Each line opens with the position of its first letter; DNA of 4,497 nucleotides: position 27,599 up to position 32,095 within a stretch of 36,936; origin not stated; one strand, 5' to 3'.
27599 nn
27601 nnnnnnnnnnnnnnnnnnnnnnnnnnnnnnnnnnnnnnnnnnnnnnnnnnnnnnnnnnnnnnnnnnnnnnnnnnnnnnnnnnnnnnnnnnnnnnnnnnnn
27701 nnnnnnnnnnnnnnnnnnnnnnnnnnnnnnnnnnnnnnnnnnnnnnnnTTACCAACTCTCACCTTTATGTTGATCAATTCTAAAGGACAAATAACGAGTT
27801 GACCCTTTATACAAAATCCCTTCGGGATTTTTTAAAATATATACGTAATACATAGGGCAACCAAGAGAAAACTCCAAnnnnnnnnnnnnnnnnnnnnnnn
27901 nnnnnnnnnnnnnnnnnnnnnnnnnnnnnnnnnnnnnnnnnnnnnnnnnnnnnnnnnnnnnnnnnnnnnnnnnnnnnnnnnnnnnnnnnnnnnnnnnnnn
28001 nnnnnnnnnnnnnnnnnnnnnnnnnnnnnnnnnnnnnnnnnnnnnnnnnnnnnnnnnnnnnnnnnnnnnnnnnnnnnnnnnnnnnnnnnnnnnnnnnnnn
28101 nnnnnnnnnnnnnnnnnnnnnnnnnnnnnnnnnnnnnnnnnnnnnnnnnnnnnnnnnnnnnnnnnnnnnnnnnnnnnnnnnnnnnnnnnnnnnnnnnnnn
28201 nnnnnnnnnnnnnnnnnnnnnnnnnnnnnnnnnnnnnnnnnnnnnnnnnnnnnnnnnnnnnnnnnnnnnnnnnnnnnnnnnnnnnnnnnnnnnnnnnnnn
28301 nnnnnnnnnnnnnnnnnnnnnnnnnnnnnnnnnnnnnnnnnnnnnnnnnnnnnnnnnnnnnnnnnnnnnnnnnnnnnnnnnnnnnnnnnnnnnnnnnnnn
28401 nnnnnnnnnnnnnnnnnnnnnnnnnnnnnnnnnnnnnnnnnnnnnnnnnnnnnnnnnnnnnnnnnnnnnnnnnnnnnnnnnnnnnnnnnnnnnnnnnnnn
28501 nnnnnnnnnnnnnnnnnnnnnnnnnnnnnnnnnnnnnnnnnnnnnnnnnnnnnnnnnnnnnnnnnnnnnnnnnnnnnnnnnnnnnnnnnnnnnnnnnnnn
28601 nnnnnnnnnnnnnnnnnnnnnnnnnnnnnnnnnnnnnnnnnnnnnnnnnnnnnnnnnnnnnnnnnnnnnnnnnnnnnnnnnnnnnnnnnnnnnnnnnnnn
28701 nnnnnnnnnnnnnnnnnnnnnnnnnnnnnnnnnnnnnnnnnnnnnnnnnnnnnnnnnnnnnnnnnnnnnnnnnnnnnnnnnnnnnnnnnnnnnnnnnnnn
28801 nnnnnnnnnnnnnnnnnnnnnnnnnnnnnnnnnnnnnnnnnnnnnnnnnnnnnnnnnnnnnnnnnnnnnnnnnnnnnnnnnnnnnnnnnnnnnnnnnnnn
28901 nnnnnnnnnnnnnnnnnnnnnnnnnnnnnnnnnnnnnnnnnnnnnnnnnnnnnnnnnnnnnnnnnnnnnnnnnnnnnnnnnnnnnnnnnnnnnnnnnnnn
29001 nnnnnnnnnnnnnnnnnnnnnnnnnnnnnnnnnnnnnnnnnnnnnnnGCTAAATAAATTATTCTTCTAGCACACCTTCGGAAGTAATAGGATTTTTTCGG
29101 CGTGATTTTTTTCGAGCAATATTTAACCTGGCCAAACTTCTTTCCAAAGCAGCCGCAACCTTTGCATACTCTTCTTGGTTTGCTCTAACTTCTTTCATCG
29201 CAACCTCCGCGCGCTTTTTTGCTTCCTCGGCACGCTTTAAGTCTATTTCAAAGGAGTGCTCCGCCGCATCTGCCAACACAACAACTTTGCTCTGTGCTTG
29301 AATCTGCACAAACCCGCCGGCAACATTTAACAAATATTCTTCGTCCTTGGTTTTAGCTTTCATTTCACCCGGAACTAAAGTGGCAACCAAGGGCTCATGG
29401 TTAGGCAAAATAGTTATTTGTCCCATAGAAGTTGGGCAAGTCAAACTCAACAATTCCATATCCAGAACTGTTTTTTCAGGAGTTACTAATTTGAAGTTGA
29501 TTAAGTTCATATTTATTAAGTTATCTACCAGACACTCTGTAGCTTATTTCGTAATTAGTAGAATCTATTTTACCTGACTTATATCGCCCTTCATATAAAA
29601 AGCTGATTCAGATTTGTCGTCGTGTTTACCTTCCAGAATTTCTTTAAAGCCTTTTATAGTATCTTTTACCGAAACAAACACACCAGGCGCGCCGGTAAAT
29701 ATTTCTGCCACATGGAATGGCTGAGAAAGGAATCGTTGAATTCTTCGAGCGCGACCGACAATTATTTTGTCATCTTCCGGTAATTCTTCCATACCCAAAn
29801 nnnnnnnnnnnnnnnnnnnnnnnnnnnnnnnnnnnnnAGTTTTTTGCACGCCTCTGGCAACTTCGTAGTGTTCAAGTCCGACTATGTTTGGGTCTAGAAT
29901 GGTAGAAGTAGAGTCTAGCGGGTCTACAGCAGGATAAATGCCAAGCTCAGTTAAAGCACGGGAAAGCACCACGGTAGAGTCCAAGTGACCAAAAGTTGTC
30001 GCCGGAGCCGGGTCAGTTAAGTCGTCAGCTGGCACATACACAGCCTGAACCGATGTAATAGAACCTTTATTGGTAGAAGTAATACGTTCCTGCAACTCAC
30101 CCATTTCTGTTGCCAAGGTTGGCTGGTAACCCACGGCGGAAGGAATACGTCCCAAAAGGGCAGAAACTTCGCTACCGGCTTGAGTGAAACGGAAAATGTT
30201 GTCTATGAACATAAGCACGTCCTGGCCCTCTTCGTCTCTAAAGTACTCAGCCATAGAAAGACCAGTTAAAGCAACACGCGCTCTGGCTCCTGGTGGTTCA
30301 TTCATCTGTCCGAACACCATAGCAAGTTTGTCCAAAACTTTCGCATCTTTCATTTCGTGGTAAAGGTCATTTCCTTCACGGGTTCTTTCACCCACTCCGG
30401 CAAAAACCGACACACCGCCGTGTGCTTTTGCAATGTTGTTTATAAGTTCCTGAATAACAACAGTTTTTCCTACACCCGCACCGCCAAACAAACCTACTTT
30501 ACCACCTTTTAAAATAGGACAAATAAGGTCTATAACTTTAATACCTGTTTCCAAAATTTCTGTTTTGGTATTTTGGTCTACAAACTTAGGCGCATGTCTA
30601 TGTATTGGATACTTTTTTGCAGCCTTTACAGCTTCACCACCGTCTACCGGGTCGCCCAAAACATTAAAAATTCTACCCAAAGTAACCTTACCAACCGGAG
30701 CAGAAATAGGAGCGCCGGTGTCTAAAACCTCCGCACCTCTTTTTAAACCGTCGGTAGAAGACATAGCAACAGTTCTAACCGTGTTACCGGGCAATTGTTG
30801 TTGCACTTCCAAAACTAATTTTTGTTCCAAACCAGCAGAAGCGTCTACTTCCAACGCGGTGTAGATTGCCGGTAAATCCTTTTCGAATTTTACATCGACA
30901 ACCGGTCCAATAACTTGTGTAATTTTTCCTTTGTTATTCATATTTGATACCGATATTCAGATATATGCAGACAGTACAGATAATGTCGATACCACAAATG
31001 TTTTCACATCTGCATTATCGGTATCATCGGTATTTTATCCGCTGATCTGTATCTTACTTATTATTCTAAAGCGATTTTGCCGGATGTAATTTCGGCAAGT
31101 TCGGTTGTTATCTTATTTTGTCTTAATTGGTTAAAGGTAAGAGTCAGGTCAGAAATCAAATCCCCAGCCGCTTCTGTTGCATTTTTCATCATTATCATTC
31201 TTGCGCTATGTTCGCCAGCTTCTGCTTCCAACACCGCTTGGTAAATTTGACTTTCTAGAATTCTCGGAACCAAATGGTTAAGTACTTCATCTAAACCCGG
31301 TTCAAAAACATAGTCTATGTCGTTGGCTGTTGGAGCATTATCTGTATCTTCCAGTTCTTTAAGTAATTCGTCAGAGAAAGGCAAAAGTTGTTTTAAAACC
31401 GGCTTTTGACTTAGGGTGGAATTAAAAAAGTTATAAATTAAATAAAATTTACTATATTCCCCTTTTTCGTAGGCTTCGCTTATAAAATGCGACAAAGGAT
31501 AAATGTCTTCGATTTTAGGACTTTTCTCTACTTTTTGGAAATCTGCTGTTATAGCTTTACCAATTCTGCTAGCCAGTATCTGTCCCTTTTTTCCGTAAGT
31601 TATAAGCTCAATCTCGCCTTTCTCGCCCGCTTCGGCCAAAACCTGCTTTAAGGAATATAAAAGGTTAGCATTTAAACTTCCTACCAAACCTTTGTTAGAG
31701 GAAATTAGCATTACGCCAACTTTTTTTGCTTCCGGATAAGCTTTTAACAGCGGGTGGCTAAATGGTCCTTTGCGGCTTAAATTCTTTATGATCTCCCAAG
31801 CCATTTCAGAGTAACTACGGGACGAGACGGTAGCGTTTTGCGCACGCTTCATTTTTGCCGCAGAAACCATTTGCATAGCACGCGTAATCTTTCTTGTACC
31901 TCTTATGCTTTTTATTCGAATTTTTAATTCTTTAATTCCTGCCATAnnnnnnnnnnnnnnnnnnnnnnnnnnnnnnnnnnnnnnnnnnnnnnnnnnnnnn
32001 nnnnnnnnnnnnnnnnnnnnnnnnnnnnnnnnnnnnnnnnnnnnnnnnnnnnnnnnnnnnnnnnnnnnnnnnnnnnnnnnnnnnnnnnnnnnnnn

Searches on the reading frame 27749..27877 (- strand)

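Call 68: search_protein_families(library=pfam, proteins=[window:27749-27877:-], max_evalue=0.01)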
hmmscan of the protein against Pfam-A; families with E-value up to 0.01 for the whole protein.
window:27749-27877:- (42 aa): 1 family
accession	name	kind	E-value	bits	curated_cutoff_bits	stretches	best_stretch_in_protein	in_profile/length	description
PF01541.30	GIY-YIG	-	4.6e-05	24.1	22.6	1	9-40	1-33/78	GIY-YIG catalytic domain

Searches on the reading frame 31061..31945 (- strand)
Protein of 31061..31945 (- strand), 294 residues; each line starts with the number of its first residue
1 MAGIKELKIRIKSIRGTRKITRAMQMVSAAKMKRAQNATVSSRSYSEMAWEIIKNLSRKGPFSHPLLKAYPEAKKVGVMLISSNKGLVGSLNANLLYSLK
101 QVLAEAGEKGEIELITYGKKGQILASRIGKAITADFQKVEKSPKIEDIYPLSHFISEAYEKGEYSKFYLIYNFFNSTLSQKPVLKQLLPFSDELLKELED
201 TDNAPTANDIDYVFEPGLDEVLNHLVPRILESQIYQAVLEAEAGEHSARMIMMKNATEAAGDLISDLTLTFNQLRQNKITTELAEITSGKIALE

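Call 42: find_related_loci(query=A5, collection=metagenome_contigs, flank=3500)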
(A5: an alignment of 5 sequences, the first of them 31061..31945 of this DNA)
Query A5 (294 aa) in metagenome_contigs; peptide patterns used: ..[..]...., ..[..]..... (x = any residue, [..] = any of these).
600 stretches matched a pattern (row limit reached: there are more); 186 encode a relative of the query (tblastn E <= 1e-3); the best 80 are kept; 80 distinct loci.
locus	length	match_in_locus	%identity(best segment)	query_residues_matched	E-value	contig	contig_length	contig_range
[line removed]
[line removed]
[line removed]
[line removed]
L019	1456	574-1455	59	1-292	9e-125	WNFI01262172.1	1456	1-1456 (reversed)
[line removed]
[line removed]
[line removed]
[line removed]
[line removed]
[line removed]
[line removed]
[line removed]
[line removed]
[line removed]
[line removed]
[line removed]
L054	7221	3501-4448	53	1-294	1e-97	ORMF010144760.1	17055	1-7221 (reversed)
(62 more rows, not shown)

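Call 59: search_protein_families(library=pfam, proteins=[L026:708-1103:+, L028:3037-3462:+, L054:3032-3280:+, L054:3283-3498:+, L038:256-861:+, L022:1384-1677:+, L040:2555-3412:+, L054:1878-2849:+, L024:386-781:+, L018:3168-3479:+], max_evalue=0.01)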
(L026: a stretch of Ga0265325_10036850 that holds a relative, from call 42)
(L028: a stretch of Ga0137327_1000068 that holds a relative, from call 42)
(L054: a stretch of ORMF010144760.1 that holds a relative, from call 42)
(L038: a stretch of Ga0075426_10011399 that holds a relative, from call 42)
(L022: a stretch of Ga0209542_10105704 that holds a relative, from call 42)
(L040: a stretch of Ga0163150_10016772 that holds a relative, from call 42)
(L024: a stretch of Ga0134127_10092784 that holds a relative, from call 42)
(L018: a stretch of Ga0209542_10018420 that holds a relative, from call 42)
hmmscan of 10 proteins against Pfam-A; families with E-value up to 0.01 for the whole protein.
L026:708-1103:+ (131 aa): 2 families
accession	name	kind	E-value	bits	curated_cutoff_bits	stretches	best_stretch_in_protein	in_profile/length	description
PF05635.17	23S_rRNA_IVP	-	2e-36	124.8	33.8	1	15-119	2-106/106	23S rRNA-intervening sequence protein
PF22296.2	bAvd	-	0.00029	21.7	40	1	22-123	7-106/107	bAvd-like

L028:3037-3462:+ (141 aa): 1 family
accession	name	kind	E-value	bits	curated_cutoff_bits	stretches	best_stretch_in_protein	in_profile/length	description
PF13366.12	PDDEXK_3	-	1.9e-29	102.8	22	1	16-128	2-116/117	PD-(D/E)XK nuclease superfamily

L054:3032-3280:+ (82 aa): 2 families
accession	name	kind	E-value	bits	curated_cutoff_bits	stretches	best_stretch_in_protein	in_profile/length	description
PF15919.11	HicB_lk_antitox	-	1.3e-12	48.4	27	1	12-80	1-70/123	HicB_like antitoxin of bacterial toxin-antitoxin system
PF21748.3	UPF0150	-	3.5e-05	24.1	27.3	1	17-66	15-64/64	UPF0150-like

L054:3283-3498:+ (71 aa): 1 family
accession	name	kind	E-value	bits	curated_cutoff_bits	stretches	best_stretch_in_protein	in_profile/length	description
PF07927.17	HicA_toxin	-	2.3e-18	66.5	27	1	10-65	2-58/58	HicA toxin of bacterial toxin-antitoxin,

L038:256-861:+ (201 aa): 2 families
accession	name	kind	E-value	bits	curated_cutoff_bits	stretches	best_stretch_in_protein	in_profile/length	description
PF13472.12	Lipase_GDSL_2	-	8.5e-21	75.7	32.9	1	6-183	1-177/178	GDSL-like Lipase/Acylhydrolase family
PF00657.28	Lipase_GDSL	-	3e-16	60.7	23.6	1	6-189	3-208/208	GDSL-like Lipase/Acylhydrolase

L022:1384-1677:+ (97 aa): 0 families

L040:2555-3412:+ (285 aa): 0 families

L054:1878-2849:+ (323 aa): 0 families

L024:386-781:+ (131 aa): 1 family
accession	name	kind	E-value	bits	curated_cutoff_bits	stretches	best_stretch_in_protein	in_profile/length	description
PF08454.17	RIH_assoc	-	0.0093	16.3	28.5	0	80-118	49-87/99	RyR and IP3R Homology associated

L018:3168-3479:+ (103 aa): 0 families
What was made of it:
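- Pfam identifies 23S_rRNA_IVP, PDDEXK_3, HicB+HicA and GDSL hydrolase among them (call 59). Other occupants of the same junction are HicAB, PDDEXK_3 and 23S_rRNA_IVP genes (call 59).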
